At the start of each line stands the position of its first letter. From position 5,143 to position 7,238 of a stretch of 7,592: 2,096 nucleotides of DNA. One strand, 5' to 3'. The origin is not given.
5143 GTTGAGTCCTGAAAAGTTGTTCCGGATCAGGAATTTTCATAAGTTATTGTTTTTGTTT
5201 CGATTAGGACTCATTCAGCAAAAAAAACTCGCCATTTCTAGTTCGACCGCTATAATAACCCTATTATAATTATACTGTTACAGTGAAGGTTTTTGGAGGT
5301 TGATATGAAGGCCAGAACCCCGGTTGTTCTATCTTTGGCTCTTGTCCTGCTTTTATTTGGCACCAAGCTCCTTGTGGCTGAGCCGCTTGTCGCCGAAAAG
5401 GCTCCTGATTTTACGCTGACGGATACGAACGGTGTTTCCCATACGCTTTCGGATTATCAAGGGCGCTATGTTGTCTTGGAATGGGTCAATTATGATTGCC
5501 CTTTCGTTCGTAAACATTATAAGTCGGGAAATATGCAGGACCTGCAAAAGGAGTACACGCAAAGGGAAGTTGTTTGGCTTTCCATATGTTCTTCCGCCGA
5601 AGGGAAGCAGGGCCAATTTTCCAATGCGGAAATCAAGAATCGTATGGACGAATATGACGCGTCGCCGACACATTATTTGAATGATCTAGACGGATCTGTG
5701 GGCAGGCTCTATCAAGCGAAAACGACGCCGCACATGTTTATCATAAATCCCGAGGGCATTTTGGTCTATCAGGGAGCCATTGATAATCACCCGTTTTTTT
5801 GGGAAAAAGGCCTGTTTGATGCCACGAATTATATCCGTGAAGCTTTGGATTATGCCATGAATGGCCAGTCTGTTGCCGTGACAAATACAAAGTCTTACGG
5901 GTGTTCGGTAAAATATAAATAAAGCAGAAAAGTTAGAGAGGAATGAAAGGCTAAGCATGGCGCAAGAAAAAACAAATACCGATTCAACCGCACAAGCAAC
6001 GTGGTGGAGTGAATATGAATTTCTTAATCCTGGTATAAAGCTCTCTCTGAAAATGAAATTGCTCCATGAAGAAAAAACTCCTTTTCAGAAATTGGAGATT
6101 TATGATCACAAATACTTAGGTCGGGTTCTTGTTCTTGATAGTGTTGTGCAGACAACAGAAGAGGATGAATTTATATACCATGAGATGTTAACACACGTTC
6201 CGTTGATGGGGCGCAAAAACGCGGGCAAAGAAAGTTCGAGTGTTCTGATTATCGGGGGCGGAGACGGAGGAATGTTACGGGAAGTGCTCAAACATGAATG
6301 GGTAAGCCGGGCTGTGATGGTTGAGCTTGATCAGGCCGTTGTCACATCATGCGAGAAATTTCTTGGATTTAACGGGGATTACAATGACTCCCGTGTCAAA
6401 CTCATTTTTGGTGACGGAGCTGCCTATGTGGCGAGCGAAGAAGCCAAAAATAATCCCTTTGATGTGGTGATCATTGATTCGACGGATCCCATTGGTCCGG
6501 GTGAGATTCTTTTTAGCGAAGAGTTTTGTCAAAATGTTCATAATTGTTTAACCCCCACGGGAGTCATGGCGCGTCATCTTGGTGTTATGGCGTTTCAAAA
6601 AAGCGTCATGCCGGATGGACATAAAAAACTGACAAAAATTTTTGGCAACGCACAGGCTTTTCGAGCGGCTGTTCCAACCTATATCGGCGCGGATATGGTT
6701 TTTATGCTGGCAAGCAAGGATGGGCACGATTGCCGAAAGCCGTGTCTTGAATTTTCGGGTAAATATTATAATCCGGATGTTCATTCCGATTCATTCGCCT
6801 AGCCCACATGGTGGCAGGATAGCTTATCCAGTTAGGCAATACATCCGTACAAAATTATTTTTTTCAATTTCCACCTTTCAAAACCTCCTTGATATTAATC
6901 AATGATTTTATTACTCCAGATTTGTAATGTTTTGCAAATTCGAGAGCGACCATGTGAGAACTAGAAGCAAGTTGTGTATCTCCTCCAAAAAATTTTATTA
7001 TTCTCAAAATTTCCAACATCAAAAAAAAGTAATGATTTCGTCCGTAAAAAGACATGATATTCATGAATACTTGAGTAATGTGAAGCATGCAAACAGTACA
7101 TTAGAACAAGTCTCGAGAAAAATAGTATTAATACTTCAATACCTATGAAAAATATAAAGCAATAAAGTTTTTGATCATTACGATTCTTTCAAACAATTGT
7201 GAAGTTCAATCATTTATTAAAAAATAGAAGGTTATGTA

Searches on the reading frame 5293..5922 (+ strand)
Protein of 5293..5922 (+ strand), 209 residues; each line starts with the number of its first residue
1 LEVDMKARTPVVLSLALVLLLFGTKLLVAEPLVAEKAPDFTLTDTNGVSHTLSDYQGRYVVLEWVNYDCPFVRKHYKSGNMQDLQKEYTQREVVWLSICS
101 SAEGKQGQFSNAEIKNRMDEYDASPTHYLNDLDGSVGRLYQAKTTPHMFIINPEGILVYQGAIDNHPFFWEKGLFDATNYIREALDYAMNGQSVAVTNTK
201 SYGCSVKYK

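Call 5: search_protein_families(library=pfam, proteins=[window:5293-5922:+], max_evalue=0.01)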
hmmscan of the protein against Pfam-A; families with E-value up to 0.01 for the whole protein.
window:5293-5922:+ (209 aa): 3 families
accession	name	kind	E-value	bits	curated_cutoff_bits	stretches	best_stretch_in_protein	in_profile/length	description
PF00578.27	AhpC-TSA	-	4.9e-17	62.5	26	1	33-159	1-123/124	AhpC/TSA family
PF08534.16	Redoxin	-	2.2e-11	44.2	26.6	1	33-165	2-136/148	Redoxin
PF00255.25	GSHPx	-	5.2e-07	29.7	27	1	39-119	3-80/108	Glutathione peroxidase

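Call 7: search_protein_families(library=ncbifam, proteins=[window:5293-5922:+], max_evalue=0.001)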
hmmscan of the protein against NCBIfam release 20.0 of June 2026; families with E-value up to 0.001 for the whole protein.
window:5293-5922:+ (209 aa): 6 families
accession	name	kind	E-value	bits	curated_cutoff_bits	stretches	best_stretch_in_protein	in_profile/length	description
NF002854.0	PRK03147.1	subfamily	8.1e-09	35.6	170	1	32-158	37-153/176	thiol-disulfide oxidoreductase ResA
NF053650.1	PerredPrxQDein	equivalog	8.4e-06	25.8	260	1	38-72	2-37/148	thioredoxin-dependent peroxiredoxin PrxQ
NF040737.1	peroxi_PrxU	equivalog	9.7e-06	25.4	270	1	33-155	38-166/233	thioredoxin-dependent peroxiredoxin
NF038285.1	deiodinase_rel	hypoth_equivalog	3e-05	23.7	250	1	29-92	174-237/347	deiodinase family protein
TIGR02540.1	gpx7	equivalog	0.00014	21.7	207.3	1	39-117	4-80/153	putative glutathione peroxidase Gpx7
NF047696.1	ThlDiSintTplARhiz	equivalog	0.00087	19.1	230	1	34-184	74-215/219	thiol:disulfide interchange protein TlpA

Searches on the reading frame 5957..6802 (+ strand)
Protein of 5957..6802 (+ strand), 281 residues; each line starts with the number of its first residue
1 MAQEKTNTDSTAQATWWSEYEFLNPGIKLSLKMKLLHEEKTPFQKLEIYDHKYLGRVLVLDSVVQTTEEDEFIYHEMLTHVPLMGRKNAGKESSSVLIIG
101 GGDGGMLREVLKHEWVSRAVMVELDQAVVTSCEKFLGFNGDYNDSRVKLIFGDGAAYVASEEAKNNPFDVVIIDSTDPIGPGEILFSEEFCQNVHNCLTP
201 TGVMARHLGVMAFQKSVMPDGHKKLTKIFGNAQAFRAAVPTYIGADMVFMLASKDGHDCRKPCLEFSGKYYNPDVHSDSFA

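Call 5: search_protein_families(library=pfam, proteins=[window:5957-6802:+], max_evalue=0.01)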
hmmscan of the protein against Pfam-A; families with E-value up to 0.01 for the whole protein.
window:5957-6802:+ (281 aa): 3 families
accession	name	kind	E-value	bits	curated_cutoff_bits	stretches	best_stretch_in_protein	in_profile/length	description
PF01564.23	Spermine_synth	-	4.1e-50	170.3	22.9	1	71-255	1-179/186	Spermine/spermidine synthase domain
PF17284.7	Spermine_synt_N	-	3.9e-12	46.3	22.1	1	16-68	2-53/53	Spermidine synthase tetramerisation domain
PF08242.18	Methyltransf_12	-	0.0052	17.9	30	0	97-173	1-71/98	Methyltransferase domain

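Call 6: find_encoding_contigs(protein=window:5957-6802:+, flank=10000, max_places=10)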
Protein window:5957-6802:+ (281 aa): no gene with exactly this product is on record in the collection.

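Call 7: search_protein_families(library=ncbifam, proteins=[window:5957-6802:+], max_evalue=0.001)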
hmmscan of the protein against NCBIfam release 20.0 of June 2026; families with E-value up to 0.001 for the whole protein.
window:5957-6802:+ (281 aa): 6 families
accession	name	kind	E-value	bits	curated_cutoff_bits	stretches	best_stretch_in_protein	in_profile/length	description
NF002010.0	PRK00811.1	equivalog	5.9e-82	275.1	260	1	15-281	6-275/287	polyamine aminopropyltransferase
TIGR00417.1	speE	equivalog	2.6e-77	259.8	249.55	1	16-281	1-267/271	spermidine synthase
NF002956.0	PRK03612.1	equivalog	3.1e-32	111.7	472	1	33-252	241-459/522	polyamine aminopropyltransferase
NF002435.0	PRK01581.1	equivalog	4.2e-19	68.9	537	1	35-205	99-265/374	polyamine aminopropyltransferase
NF037959.1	MFS_SpdSyn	subfamily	3.6e-11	42.5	40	1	56-256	236-433/480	fused MFS/spermidine synthase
NF003380.0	PRK04457.1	equivalog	9.4e-10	37.9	304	1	92-205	69-177/265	polyamine aminopropyltransferase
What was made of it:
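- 5957..6802 (+): Bacterial speE (polyamine aminopropyltransferase), 281 aa here and 292 aa in all four conspecific contigs. The ancestral stop is at 6836-6838. NCBIfam PRK00811 275 bits and TIGR00417 260 bits, both above cutoff (call 7).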

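Call 12: find_related_loci(query=window:5957-6802:+, collection=genome_contigs, flank=10000)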
Query window:5957-6802:+ (281 aa) in genome_contigs; peptide patterns used: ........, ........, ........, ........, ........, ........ (x = any residue, [..] = any of these).
600 stretches matched a pattern (row limit reached: there are more); 594 encode a relative of the query (tblastn E <= 1e-3); the best 80 are kept; 80 distinct loci.
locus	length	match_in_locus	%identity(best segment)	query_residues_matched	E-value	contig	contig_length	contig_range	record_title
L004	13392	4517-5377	44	1-281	2e-75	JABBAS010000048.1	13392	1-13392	MAG: Methylobacillus sp. isolate HE327_NSB067 NODE_5881_length_13392_cov_95.363575, whole genome shotgun sequence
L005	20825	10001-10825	42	15-281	5e-70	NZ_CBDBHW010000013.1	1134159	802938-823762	MAG: Kiloniella sp. isolate 6a1c06d4-0908-4e79-a8e0-5880aca50c69 contig_13, whole genome shotgun sequence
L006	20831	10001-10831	43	3-281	8e-70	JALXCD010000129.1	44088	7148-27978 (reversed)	MAG: Deltaproteobacteria bacterium isolate T2_metabat2_scaf2bin.141 T2_NODE_502_length_44088_cov_2.174496, whole genome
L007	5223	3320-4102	43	16-280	9e-70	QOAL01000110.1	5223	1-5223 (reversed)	MAG: Thermodesulfatator sp. isolate MAG 87 Ga0232637_10005166, whole genome shotgun sequence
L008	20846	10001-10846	42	8-281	4e-68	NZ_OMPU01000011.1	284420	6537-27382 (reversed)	Kiloniella sp. EL199 isolate Kiloniella sp. strain EL199, whole genome shotgun sequence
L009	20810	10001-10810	47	18-281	5e-67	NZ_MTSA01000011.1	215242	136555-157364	Pseudomonas syringae strain PDD-32b-74 NODE_11_length_215242_cov_70.9255_ID_21, whole genome shotgun sequence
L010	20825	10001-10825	44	10-281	1e-66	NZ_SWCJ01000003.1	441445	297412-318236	Ferrimonas aestuarii strain IMCC35002 NODE_3_length_441445_cov_114.554174, whole genome shotgun sequence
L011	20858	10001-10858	45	2-281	2e-65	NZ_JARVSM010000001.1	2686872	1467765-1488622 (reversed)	Pseudomonas sp. efr-133-TYG-5 NODE_1_length_2686872_cov_52.800816, whole genome shotgun sequence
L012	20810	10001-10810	46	18-281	3e-65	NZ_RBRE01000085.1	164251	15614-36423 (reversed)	Pseudomonas cichorii strain ICMP 3353 PchICMP3353_Contig_12, whole genome shotgun sequence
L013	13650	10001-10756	47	34-281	2e-65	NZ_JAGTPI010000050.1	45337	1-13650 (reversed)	Pseudomonas quasicaspiana strain CDFA553 553A_50_length_45337_cov_17.279433, whole genome shotgun sequence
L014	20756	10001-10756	47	34-281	5e-65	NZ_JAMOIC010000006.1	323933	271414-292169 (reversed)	Stutzerimonas stutzeri strain A563/77 51PstA563_77gv21C006, whole genome shotgun sequence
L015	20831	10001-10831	46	11-281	4e-65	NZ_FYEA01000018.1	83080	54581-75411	Pseudomonas sp. Irchel 3H7 isolate Pseudomonas sp. Irchel 3H7, whole genome shotgun sequence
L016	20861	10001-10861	44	1-281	6e-65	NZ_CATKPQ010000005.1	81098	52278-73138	Pseudomonas sp. IT-347P EMIT0347P_Contig_14, whole genome shotgun sequence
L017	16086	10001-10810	46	18-281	7e-65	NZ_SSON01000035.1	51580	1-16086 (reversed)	Pseudomonas sp. BN102 735, whole genome shotgun sequence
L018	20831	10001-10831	46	11-281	5e-65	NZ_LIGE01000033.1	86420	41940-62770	Pseudomonas sp. RIT-PI-r contig_24, whole genome shotgun sequence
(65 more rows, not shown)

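Call 15: find_homologous_proteins(query=window:5957-6802:+, max_evalue=1e-40)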
Query window:5957-6802:+ (281 aa): 6635 proteins with E <= 1e-40 among 8000 candidates; the best 120 are listed.
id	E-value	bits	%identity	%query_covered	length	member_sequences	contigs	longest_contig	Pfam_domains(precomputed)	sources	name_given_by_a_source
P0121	1.6e-184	630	98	100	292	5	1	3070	PF17284.8,PF01564.24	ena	-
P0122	3.9e-116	405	60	100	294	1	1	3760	PF17284.8,PF01564.24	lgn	-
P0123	7.0e-107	375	58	97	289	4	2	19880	PF17284.8,PF01564.24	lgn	-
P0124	7.6e-106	372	56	99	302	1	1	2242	PF17284.8,PF01564.24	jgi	jgi:spermidine synthase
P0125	8.1e-105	368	58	97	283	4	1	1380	PF17284.8,PF01564.24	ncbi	-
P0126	2.9e-104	367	57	96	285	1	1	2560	PF17284.8,PF01564.24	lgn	-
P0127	3.2e-104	366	59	95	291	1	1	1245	PF17284.8,PF01564.24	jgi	jgi:spermidine synthase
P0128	5.1e-104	366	56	98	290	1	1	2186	PF17284.8,PF01564.24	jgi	jgi:spermidine synthase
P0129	8.4e-104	365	56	97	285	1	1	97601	PF17284.8,PF01564.24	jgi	jgi:spermidine synthase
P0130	5.4e-103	362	56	96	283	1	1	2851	PF17284.8,PF01564.24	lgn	-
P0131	2.1e-101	357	55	96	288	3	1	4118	PF17284.8,PF01564.24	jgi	jgi:spermidine synthase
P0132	2.1e-100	354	56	96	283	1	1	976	PF17284.8,PF01564.24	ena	-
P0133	9.3e-100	352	55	100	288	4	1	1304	PF17284.8,PF01564.24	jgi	-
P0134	1.1e-99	351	55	97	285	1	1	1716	PF17284.8,PF01564.24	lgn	-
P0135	4.8e-99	349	56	97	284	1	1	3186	PF17284.8,PF01564.24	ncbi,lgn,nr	ncbi:MAG: polyamine aminopropyltransferase [bacterium]|nr:polyamine aminopropyltransferase [bacteriu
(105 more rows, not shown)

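Call 17: find_encoding_contigs(protein=P0121, flank=10000, max_places=10)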
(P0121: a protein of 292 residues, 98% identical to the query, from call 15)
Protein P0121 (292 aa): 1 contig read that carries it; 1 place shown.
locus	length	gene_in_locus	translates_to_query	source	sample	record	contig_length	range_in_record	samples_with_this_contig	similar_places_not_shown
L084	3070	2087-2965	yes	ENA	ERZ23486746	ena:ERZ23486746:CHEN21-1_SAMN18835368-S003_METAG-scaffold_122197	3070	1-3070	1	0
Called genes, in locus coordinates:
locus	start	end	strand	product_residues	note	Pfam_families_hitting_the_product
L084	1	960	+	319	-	?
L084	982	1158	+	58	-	-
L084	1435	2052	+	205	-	PF00578:AhpC-TSA, PF08534:Redoxin, PF00255:GSHPx (weak)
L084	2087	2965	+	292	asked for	PF17284:Spermine_synt_N, PF01564:Spermine_synth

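Call 22: list_cluster_members(proteins=[P0121])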
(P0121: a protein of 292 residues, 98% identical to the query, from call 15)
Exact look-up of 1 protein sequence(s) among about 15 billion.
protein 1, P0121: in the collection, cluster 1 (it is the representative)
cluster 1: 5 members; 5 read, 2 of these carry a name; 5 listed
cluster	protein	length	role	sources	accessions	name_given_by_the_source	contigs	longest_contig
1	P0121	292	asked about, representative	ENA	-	-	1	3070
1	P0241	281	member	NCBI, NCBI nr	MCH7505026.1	polyamine aminopropyltransferase [PVC group bacterium]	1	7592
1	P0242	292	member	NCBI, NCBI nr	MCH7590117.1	polyamine aminopropyltransferase [PVC group bacterium]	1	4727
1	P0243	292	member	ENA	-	-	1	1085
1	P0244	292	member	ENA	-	-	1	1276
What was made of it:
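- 5957..6802 (+): Cluster members (call 22).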

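Call 23: find_encoding_contigs(protein=P0242, flank=10000)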
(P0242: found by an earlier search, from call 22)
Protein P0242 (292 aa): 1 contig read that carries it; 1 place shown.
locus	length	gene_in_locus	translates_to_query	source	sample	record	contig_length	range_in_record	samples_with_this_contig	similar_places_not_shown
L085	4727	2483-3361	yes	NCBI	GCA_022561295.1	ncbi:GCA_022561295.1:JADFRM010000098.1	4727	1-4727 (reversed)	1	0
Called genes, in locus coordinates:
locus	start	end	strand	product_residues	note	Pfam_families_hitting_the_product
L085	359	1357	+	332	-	PF01546:Peptidase_M20, PF07687:M20_dimer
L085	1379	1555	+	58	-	-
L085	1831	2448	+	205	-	PF00578:AhpC-TSA, PF08534:Redoxin, PF00255:GSHPx (weak)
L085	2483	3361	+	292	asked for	PF17284:Spermine_synt_N, PF01564:Spermine_synth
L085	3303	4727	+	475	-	PF00133:tRNA-synt_1, PF09334:tRNA-synt_1g, PF13603:tRNA-synt_1_2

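Call 24: find_encoding_contigs(protein=P0243, flank=10000)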
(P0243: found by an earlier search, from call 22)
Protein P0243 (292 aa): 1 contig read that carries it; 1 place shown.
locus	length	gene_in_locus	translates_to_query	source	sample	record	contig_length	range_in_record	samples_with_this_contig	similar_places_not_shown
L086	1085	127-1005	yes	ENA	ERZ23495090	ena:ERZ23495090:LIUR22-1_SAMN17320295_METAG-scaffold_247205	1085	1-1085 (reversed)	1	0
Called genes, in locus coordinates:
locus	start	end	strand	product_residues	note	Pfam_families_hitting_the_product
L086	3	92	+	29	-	?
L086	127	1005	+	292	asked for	PF17284:Spermine_synt_N, PF01564:Spermine_synth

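Call 25: find_encoding_contigs(protein=P0244, flank=10000)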
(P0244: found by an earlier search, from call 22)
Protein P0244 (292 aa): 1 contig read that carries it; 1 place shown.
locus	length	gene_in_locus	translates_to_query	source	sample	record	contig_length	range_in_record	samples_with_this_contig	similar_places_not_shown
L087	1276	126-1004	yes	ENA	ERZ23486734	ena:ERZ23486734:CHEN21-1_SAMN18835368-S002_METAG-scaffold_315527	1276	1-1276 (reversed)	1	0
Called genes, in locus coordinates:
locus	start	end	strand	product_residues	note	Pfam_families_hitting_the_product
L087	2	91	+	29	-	?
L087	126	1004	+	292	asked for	PF17284:Spermine_synt_N, PF01564:Spermine_synth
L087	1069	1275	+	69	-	?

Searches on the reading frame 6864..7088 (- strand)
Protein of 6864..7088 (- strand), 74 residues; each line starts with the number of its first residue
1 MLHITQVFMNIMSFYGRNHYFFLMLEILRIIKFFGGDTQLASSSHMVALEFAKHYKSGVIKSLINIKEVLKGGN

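Call 5: search_protein_families(library=pfam, proteins=[window:6864-7088:-], max_evalue=0.01)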
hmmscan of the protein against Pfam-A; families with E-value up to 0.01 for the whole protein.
window:6864-7088:- (74 aa): 0 families

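Call 37: search_protein_families(library=pfam, proteins=[window:6864-7088:-], max_evalue=1)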
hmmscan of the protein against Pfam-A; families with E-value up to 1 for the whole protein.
window:6864-7088:- (74 aa): 0 families
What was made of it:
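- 6884..7271 (-): AT-rich non-coding DNA (GC 0.27) downstream of the actin stop. It is probably the actin 3' UTR and intergenic DNA of the protist, and it has no counterpart in conspecific bacterial contigs. No Pfam hits for its ORFs (calls 5, 37).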
